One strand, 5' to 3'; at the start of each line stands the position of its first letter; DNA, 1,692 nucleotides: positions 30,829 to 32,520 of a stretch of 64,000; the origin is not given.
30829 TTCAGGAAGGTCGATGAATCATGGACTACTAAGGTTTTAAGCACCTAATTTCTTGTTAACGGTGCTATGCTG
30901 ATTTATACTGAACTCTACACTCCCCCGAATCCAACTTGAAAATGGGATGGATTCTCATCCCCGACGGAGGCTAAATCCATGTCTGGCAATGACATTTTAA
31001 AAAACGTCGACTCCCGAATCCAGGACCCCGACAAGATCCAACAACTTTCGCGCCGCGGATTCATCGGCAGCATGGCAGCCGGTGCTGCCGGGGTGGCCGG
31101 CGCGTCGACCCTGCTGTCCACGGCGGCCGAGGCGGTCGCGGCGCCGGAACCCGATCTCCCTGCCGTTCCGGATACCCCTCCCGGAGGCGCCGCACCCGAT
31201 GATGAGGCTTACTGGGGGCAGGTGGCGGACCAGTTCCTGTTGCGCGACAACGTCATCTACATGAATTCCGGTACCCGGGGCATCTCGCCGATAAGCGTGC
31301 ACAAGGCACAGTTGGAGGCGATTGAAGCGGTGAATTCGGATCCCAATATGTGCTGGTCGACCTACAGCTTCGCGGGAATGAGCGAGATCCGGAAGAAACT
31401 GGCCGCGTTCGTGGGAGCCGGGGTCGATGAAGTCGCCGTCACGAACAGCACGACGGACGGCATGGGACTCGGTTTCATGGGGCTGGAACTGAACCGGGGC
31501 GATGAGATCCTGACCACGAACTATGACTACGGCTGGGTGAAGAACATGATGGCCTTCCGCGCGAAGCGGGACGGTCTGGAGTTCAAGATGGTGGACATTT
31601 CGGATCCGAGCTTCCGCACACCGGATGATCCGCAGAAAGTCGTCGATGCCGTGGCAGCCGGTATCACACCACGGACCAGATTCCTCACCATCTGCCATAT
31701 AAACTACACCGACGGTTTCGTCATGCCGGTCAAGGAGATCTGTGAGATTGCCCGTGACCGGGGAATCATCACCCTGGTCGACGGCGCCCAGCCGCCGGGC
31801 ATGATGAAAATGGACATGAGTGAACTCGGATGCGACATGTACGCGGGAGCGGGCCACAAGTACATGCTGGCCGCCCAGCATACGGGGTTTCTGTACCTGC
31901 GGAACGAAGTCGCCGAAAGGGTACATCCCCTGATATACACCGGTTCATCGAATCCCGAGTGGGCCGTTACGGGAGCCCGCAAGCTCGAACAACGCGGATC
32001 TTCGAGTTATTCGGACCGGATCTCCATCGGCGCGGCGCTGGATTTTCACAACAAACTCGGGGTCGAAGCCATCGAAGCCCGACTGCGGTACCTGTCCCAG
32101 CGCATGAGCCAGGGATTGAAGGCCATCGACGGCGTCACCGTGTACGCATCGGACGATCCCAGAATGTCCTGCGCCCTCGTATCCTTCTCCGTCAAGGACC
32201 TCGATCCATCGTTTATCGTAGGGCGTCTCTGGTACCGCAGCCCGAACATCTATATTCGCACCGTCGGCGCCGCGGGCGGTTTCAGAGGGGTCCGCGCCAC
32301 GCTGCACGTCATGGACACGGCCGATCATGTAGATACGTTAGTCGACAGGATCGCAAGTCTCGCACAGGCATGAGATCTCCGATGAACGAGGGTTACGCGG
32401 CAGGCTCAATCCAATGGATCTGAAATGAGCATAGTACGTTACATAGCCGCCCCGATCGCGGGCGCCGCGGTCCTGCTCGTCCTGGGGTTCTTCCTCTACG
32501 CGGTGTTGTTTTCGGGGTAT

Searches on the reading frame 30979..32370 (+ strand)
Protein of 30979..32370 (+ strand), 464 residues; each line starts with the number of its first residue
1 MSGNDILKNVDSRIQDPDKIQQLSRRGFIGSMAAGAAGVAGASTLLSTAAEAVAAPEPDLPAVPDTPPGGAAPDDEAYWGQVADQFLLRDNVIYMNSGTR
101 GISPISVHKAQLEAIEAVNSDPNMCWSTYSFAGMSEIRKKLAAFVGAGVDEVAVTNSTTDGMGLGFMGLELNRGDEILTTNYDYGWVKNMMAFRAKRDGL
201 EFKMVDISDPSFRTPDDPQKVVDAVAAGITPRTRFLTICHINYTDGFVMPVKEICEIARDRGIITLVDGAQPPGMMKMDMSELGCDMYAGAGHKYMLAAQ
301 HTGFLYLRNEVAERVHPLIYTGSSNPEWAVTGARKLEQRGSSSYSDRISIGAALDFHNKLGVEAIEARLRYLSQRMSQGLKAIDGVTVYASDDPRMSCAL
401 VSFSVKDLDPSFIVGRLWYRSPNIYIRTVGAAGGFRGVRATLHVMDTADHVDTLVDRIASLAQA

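Call 83: search_protein_families(library=pfam, proteins=[window:30979-32370:+], max_evalue=0.001)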
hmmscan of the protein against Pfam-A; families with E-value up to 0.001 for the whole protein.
window:30979-32370:+ (464 aa): 4 families
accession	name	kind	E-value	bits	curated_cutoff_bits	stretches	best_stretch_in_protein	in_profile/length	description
PF00266.25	Aminotran_5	-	3.5e-45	155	21.5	1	131-453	42-370/371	Aminotransferase class-V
PF01041.23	DegT_DnrJ_EryC1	-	1.6e-09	37.9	19.8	1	134-390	26-265/360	DegT/DnrJ/EryC1/StrS aminotransferase family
PF00155.27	Aminotran_1_2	-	1.2e-07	31.7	19.7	1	106-389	21-298/361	Aminotransferase class I and II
PF01053.26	Cys_Met_Meta_PP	-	6e-06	25.5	27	1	155-296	73-200/381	Cys/Met metabolism PLP-dependent enzyme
